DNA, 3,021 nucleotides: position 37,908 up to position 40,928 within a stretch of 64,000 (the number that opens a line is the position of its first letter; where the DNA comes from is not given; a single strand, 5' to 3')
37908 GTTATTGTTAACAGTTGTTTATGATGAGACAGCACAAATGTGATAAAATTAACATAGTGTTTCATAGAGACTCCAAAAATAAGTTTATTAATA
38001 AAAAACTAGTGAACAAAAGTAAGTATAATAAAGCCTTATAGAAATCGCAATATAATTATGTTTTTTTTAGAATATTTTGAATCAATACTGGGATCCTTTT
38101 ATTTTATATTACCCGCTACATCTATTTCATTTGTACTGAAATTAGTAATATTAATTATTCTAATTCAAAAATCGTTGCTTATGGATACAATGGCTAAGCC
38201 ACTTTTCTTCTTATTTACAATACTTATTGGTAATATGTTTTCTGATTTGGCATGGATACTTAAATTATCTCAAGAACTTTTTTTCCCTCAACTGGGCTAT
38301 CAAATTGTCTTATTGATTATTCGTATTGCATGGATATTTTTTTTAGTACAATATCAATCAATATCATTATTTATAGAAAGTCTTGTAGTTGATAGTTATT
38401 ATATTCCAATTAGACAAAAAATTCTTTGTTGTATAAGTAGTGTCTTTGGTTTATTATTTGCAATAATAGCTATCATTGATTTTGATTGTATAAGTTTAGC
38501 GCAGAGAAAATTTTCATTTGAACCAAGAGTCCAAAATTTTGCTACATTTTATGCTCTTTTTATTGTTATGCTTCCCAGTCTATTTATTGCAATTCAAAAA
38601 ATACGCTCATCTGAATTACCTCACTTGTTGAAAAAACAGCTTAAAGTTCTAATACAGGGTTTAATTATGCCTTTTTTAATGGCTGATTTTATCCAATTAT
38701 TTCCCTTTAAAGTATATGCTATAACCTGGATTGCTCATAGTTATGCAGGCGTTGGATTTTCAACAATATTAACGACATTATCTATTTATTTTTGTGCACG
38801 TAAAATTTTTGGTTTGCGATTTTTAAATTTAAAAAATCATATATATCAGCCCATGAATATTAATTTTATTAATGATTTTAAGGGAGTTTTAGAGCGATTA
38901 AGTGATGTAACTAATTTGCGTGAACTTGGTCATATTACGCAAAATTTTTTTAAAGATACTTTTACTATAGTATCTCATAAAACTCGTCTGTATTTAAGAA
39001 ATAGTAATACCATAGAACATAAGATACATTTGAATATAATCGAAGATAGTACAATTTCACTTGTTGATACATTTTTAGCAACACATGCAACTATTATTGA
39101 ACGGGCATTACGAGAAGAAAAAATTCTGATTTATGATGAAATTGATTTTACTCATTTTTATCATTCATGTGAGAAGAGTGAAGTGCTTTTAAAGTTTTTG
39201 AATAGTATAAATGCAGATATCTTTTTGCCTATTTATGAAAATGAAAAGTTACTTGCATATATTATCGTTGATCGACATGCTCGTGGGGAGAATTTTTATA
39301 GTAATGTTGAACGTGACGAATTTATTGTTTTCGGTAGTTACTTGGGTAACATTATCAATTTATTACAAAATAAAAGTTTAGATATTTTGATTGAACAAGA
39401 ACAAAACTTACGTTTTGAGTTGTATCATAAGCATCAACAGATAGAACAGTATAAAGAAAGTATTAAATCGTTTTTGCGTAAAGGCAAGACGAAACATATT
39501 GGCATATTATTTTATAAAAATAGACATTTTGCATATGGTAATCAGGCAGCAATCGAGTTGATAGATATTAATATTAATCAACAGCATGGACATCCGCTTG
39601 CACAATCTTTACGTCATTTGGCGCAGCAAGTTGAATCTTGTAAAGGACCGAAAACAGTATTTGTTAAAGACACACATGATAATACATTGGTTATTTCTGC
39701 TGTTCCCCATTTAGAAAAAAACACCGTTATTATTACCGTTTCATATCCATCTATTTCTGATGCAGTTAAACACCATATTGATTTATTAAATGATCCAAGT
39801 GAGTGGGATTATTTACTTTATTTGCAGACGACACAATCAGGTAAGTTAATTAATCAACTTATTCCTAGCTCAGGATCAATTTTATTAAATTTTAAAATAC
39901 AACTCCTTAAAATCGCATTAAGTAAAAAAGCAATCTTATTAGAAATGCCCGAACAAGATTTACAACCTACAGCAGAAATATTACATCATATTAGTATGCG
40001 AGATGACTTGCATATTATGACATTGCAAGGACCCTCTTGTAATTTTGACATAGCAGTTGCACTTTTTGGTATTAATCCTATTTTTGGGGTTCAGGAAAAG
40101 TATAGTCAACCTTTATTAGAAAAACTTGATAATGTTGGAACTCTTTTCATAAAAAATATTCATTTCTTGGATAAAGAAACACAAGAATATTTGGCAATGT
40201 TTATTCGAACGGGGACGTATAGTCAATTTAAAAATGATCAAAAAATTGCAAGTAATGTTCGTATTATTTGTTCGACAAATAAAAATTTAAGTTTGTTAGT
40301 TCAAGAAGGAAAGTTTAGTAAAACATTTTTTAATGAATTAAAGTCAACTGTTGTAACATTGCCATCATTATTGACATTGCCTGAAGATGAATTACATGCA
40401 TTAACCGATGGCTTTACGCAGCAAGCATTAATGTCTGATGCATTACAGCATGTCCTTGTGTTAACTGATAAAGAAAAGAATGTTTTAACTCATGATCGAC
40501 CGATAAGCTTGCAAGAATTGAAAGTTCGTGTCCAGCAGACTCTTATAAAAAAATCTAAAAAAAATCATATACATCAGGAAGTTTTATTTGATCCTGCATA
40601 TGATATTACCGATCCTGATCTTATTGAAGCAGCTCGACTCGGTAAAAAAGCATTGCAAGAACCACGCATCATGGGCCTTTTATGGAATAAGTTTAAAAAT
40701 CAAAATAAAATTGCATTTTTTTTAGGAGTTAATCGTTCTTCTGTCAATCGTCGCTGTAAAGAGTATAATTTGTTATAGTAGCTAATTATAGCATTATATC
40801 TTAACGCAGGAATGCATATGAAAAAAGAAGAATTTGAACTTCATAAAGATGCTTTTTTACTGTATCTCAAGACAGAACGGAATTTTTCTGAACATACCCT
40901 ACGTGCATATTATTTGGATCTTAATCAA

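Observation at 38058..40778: Membrane-anchored, catalytically dead sigma54-activator (EBP) domain protein with C-terminal HTH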

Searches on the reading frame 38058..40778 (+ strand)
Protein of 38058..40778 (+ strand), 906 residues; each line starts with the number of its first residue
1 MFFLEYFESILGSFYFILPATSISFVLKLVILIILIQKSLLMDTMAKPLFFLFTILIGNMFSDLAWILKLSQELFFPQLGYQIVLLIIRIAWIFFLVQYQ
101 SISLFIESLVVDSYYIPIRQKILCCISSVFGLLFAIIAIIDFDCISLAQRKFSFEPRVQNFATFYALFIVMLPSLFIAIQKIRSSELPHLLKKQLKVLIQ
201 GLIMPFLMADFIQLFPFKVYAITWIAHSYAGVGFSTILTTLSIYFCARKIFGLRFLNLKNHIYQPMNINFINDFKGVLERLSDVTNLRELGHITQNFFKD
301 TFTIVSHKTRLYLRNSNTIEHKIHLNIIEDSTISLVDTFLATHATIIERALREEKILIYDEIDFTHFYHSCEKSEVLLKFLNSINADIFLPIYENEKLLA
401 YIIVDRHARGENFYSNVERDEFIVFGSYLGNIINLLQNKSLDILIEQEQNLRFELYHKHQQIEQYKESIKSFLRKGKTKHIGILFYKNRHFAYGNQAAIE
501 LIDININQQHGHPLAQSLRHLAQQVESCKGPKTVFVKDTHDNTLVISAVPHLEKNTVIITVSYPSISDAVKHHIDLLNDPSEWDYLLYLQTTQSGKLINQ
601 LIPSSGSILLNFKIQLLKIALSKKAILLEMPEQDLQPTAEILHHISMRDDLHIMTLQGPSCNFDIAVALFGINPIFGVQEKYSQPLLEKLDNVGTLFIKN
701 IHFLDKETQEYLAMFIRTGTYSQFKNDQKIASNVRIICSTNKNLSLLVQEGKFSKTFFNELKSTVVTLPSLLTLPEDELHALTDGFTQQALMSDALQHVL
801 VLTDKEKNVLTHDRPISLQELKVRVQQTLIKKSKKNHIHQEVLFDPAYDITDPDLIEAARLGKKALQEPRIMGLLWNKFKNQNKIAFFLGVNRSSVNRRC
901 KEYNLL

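Call 3: search_protein_families(library=pfam, proteins=[window:38058-40778:+], max_evalue=10)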
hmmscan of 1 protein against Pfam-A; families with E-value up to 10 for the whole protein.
window:38058-40778:+ (906 aa): 5 families
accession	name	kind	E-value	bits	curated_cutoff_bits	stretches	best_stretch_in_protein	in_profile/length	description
PF00158.32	Sigma54_activat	-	3.6e-11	43.5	20.2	1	639-764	39-165/168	Sigma-54 interaction domain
PF14532.12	Sigma54_activ_2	-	1.7e-09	38.5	25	1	684-771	62-138/138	Sigma-54 interaction domain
PF08670.17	MEKHLA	-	0.017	15.5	23.7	1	490-523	50-83/143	MEKHLA domain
PF02223.23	Thymidylate_kin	-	0.023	14.8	27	1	302-407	35-129/185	Thymidylate kinase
PF17203.10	sCache_3_2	-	0.17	12.4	28.4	0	773-815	34-71/140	Single cache domain 3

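Call 4: search_protein_families(library=ncbifam, proteins=[window:38058-40778:+], max_evalue=10)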
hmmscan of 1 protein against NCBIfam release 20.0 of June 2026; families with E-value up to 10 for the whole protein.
window:38058-40778:+ (906 aa): 23 families
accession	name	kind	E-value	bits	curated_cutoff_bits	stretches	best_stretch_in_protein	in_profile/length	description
TIGR02974.1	phageshock_pspF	equivalog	2.9e-19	69.5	443.55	1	639-847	39-248/336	phage shock protein operon transcriptional activator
NF008085.0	PRK10820.1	equivalog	1e-16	60.7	576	1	640-905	245-512/520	transcriptional regulator TyrR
NF051870.1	NAssimRespRegNtrX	equivalog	3.3e-16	59.2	600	1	601-901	141-448/452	nitrogen assimilation response regulator NtrX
NF008622.0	PRK11608.1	equivalog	1.2e-14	54.1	529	1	639-851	46-259/329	phage shock protein operon transcriptional activator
NF008485.2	PRK11388.1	equivalog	3.5e-13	48.7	551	1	690-904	421-636/643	dihydroxyacetone kinase operon transcriptional regulator DhaR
TIGR02915.1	PEP_resp_reg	equivalog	1.4e-12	47.2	502.6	1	615-849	154-389/445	PEP-CTERM-box response regulator transcription factor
NF041946.1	LuxO_transreg_Vib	equivalog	5.6e-11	41.9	800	1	639-777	173-312/463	quorum-sensing sigma-54 dependent transcriptional regulator LuxO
TIGR01818.1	ntrC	equivalog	6.9e-11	41.6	558.6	1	692-826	228-361/463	nitrogen regulation protein NR(I)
NF049963.1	RespRegFlgRCampy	domain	9.3e-11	41.2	750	1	689-852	225-386/429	fla regulon two-component system response regulator FlgR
NF041552.1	TF_PrdR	equivalog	1.1e-10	40.5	795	1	448-843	118-510/577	sigma-54 dependent transcriptional regulator PrdR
NF008469.0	PRK11361.1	equivalog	1.7e-10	40.2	714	1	683-904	229-455/461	acetoacetate metabolism transcriptional regulator AtoC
NF003451.0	PRK05022.1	equivalog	6.9e-10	38.2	476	1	691-843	283-434/512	nitric oxide reductase transcriptional regulator NorR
NF038308.1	RNA_repair_RtcR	equivalog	9.9e-10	37.9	650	1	692-777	278-363/530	RNA repair transcriptional activator RtcR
NF011953.0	PRK15424.1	equivalog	1e-09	37.5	703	1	692-902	322-533/538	propionate catabolism operon regulatory protein PrpR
NF008176.1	PRK10923.1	equivalog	2.6e-08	32.9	620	1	668-807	208-346/469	nitrogen regulation protein NR(I)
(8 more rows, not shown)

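Call 6: find_homologous_proteins(query=window:38058-40775:+, max_evalue=0.001)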
Query window:38058-40775:+ (906 aa): 415 proteins with E <= 0.001 among 8000 candidates; the best 120 are listed.
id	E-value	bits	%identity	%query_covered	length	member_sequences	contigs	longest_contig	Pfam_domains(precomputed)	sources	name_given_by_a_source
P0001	0.0e+0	1916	100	95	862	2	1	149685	PF00158.33,PF14532.13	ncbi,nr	ncbi:MAG TPA: sigma 54-interacting transcriptional regulator [Candidatus Babeliales bacterium]|nr:si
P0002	0.0e+0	1659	82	100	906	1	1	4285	PF00158.33,PF14532.13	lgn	-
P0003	0.0e+0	1658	81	100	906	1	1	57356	PF00158.33,PF14532.13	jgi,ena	-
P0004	0.0e+0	1652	81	100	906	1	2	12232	PF00158.33,PF14532.13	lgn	-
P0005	0.0e+0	1649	80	100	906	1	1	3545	PF00158.33,PF14532.13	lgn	-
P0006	0.0e+0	1643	80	100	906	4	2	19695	PF00158.33,PF14532.13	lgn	-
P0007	0.0e+0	1636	81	100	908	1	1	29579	PF00158.33,PF14532.13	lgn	-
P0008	0.0e+0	1631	80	100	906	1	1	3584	PF00158.33,PF14532.13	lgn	-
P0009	0.0e+0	1621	80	100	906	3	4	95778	PF00158.33,PF14532.13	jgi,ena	-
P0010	0.0e+0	1620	79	100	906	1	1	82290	PF00158.33,PF14532.13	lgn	-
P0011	0.0e+0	1618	80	100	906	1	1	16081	PF00158.33,PF14532.13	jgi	jgi:transcriptional regulator of aromatic amino acid metabolism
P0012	0.0e+0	1616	79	100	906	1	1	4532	PF00158.33,PF14532.13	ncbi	-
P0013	0.0e+0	1615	79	100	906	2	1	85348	PF00158.33,PF14532.13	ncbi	-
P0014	0.0e+0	1607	79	100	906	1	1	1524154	PF00158.33,PF14532.13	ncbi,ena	-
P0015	0.0e+0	1602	80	100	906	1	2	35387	PF00158.33,PF14532.13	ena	-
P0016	0.0e+0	1600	79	100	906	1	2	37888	PF00158.33,PF14532.13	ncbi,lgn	-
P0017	0.0e+0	1600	79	100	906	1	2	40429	PF00158.33,PF14532.13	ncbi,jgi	-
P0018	0.0e+0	1598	78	100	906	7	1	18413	PF00158.33,PF14532.13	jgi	jgi:transcriptional regulator of aromatic amino acid metabolism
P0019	0.0e+0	1598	78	100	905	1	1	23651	PF00158.33,PF14532.13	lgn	-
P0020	0.0e+0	1597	78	100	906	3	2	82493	PF00158.33,PF14532.13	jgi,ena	-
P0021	0.0e+0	1591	79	100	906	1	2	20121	PF00158.33,PF14532.13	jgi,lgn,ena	-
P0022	0.0e+0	1588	77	100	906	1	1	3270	PF00158.33,PF14532.13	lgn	-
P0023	0.0e+0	1587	78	100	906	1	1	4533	PF00158.33,PF14532.13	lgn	-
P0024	0.0e+0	1582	78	100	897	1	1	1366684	PF00158.33,PF14532.13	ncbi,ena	-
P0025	0.0e+0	1581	78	100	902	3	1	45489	PF00158.33,PF14532.13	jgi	jgi:transcriptional regulator of aromatic amino acid metabolism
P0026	0.0e+0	1576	78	100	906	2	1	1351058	PF00158.33,PF14532.13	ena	-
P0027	0.0e+0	1573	77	100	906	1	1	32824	PF00158.33,PF14532.13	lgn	-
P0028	0.0e+0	1568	77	100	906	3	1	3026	PF00158.33,PF14532.13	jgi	jgi:transcriptional regulator of aromatic amino acid metabolism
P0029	0.0e+0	1565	77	100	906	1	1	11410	PF00158.33,PF14532.13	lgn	-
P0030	0.0e+0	1560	77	100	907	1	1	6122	PF00158.33,PF14532.13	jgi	-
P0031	0.0e+0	1560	77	100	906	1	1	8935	PF00158.33,PF14532.13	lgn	-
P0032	0.0e+0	1558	78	98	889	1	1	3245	PF00158.33,PF14532.13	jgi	jgi:hypothetical protein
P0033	0.0e+0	1549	77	100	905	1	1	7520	PF00158.33,PF14532.13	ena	-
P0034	0.0e+0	1546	77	100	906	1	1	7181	PF00158.33,PF14532.13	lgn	-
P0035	0.0e+0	1544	75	100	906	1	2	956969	PF00158.33,PF14532.13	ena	-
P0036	0.0e+0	1542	78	98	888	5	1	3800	PF00158.33,PF14532.13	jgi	jgi:transcriptional regulator of aromatic amino acid metabolism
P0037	0.0e+0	1541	75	100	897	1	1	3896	PF00158.33,PF14532.13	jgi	jgi:transcriptional regulator of aromatic amino acid metabolism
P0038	0.0e+0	1531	75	100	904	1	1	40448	PF00158.33,PF14532.13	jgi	jgi:DNA-binding NtrC family response regulator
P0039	0.0e+0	1530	76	100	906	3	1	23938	PF00158.33,PF14532.13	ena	-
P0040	0.0e+0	1525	75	100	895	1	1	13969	PF00158.33,PF14532.13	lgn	-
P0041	0.0e+0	1523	75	100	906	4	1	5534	PF00158.33,PF14532.13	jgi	jgi:transcriptional regulator of aromatic amino acid metabolism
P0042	0.0e+0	1517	75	100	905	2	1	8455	PF00158.33,PF14532.13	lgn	-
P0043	0.0e+0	1509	75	100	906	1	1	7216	PF00158.33,PF14532.13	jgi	jgi:transcriptional regulator of aromatic amino acid metabolism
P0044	0.0e+0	1502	74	100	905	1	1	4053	PF00158.33,PF14532.13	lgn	-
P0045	0.0e+0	1488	76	95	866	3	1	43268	PF00158.33,PF14532.13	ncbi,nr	ncbi:MAG TPA: sigma 54-interacting transcriptional regulator [Candidatus Babeliales bacterium]|nr:si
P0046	0.0e+0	1483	73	100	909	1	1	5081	PF00158.33,PF14532.13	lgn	-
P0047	0.0e+0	1481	73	98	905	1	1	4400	PF00158.33,PF14532.13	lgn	-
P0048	0.0e+0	1473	73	100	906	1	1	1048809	PF00158.33,PF14532.13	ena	-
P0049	0.0e+0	1463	72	98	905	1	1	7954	PF00158.33,PF14532.13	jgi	jgi:transcriptional regulator of aromatic amino acid metabolism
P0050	0.0e+0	1459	72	100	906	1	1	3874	PF00158.33,PF14532.13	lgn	-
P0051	0.0e+0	1437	72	100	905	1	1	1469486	PF00158.33,PF14532.13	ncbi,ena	-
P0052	0.0e+0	1429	71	99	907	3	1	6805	PF00158.33,PF14532.13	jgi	jgi:transcriptional regulator of aromatic amino acid metabolism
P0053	0.0e+0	1414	70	100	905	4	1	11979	PF00158.33,PF14532.13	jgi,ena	-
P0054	0.0e+0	1409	71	100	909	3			PF00158.33,PF14532.13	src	-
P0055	0.0e+0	1408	69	100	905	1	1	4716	PF00158.33,PF14532.13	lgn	-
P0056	0.0e+0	1406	70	100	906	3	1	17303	PF00158.33,PF14532.13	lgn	-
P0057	0.0e+0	1393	70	100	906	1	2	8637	PF00158.33,PF14532.13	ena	-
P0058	0.0e+0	1390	70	100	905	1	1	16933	PF00158.33,PF14532.13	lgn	-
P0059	0.0e+0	1370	67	100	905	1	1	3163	PF00158.33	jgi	jgi:transcriptional regulator with PAS, ATPase and Fis domain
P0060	0.0e+0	1370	74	93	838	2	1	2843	PF00158.33,PF14532.13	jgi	-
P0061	0.0e+0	1332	66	98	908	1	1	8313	PF00158.33,PF14532.13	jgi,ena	-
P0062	0.0e+0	1286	65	100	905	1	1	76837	PF00158.33,PF14532.13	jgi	jgi:hypothetical protein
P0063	0.0e+0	1261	63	100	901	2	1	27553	PF00158.33,PF14532.13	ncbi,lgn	-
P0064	0.0e+0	1249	63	100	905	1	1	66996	PF00158.33,PF14532.13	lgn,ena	-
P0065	0.0e+0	1245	64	100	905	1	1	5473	PF00158.33,PF14532.13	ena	-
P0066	0.0e+0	1234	62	100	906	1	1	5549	PF00158.33,PF14532.13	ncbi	-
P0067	0.0e+0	1226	61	100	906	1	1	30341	PF00158.33,PF14532.13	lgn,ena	-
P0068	0.0e+0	1209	60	100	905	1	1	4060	PF00158.33,PF14532.13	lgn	-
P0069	0.0e+0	1208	61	100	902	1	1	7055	PF00158.33,PF14532.13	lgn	-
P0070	0.0e+0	1204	61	100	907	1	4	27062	PF00158.33,PF14532.13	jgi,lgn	jgi:transcriptional regulator with GAF, ATPase, and Fis domain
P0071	0.0e+0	1198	61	100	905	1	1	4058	PF00158.33,PF14532.13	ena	-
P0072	0.0e+0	1190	60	100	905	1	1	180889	PF00158.33,PF14532.13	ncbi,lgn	-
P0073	0.0e+0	1176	84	69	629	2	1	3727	PF00158.33,PF14532.13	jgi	-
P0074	0.0e+0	1159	59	100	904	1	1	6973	PF00158.33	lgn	-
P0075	0.0e+0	1157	59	100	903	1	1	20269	PF00158.33,PF14532.13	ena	-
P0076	0.0e+0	1131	63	90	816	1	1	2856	PF00158.33,PF14532.13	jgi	-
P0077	0.0e+0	1055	55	100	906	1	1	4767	PF00158.33,PF14532.13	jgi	jgi:transcriptional regulator of aromatic amino acid metabolism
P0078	0.0e+0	1054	82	62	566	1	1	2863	PF00158.33,PF14532.13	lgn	-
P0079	0.0e+0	1053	54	100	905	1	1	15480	PF00158.33,PF14532.13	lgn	-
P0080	0.0e+0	1040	54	99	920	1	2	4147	PF00158.33,PF14532.13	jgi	-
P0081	0.0e+0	1038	54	100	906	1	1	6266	PF00158.33,PF14532.13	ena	-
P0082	0.0e+0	1034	54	100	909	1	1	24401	PF00158.33,PF14532.13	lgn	-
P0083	0.0e+0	1032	55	100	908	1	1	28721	PF00158.33,PF14532.13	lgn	-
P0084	0.0e+0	1031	54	100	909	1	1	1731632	PF00158.33,PF14532.13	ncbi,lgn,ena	-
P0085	0.0e+0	1030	54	99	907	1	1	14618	PF00158.33,PF14532.13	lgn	-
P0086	0.0e+0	1029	54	99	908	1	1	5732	PF00158.33,PF14532.13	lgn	-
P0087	0.0e+0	1026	53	100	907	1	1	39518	PF00158.33,PF14532.13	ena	-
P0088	0.0e+0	1026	54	99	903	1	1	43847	PF00158.33,PF14532.13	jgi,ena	-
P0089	0.0e+0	1025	55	99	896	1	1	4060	PF00158.33,PF14532.13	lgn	-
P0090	0.0e+0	1024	54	100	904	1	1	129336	PF00158.33,PF14532.13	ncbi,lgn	-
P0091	0.0e+0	1024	53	100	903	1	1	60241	PF00158.33,PF14532.13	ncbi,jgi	jgi:transcriptional regulator of aromatic amino acid metabolism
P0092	0.0e+0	1023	55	100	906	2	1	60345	PF00158.33,PF14532.13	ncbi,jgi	jgi:transcriptional regulator with GAF, ATPase, and Fis domain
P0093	0.0e+0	1023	55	100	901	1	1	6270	PF00158.33,PF14532.13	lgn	-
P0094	0.0e+0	1023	54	100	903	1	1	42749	PF00158.33,PF14532.13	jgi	-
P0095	0.0e+0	1022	54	99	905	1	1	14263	PF00158.33,PF14532.13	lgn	-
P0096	0.0e+0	1022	53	100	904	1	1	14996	PF00158.33,PF14532.13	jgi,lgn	-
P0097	0.0e+0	1017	54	99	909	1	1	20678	PF00158.33,PF14532.13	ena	-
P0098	0.0e+0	1016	53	99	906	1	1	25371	PF00158.33,PF14532.13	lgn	-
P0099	0.0e+0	1015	54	99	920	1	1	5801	PF00158.33,PF14532.13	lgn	-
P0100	0.0e+0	1014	53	100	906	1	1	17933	PF00158.33,PF14532.13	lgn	-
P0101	0.0e+0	1014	54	99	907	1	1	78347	PF00158.33,PF14532.13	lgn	-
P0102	0.0e+0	1013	53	100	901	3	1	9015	PF00158.33,PF14532.13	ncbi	-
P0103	4.0e-298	1009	53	100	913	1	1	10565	PF00158.33,PF14532.13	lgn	-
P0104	1.3e-297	1008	53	100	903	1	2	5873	PF00158.33,PF14532.13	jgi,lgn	-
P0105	1.6e-297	1007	53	100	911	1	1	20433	PF00158.33,PF14532.13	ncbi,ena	-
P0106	2.1e-297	1007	55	94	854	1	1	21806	PF00158.33,PF14532.13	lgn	-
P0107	3.2e-294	996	53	99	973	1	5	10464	PF00158.33,PF14532.13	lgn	-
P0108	3.5e-293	993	52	100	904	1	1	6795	PF00158.33,PF14532.13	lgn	-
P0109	3.9e-293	993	53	100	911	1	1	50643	PF00158.33,PF14532.13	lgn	-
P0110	4.5e-293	993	52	99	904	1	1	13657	PF00158.33,PF14532.13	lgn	-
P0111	6.0e-293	992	52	99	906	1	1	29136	PF00158.33,PF14532.13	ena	-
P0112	8.9e-293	992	53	100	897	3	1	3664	PF00158.33,PF14532.13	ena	-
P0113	1.0e-292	991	52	100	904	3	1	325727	PF00158.33,PF14532.13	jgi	jgi:transcriptional regulator with GAF, ATPase, and Fis domain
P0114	1.6e-292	991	53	99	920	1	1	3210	PF00158.33,PF14532.13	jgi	-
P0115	2.9e-292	990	52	100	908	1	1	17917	PF00158.33,PF14532.13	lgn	-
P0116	3.4e-292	990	52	99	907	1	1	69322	PF00158.33,PF14532.13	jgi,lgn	-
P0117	4.9e-292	989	51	100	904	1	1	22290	PF00158.33,PF14532.13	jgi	jgi:transcriptional regulator with PAS, ATPase and Fis domain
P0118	6.6e-292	989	52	97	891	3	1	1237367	PF00158.33,PF14532.13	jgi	jgi:transcriptional regulator with GAF, ATPase, and Fis domain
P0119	7.8e-292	988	52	99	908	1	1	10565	PF00158.33,PF14532.13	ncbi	-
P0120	1.7e-291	987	53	100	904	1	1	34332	PF00158.33,PF14532.13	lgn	-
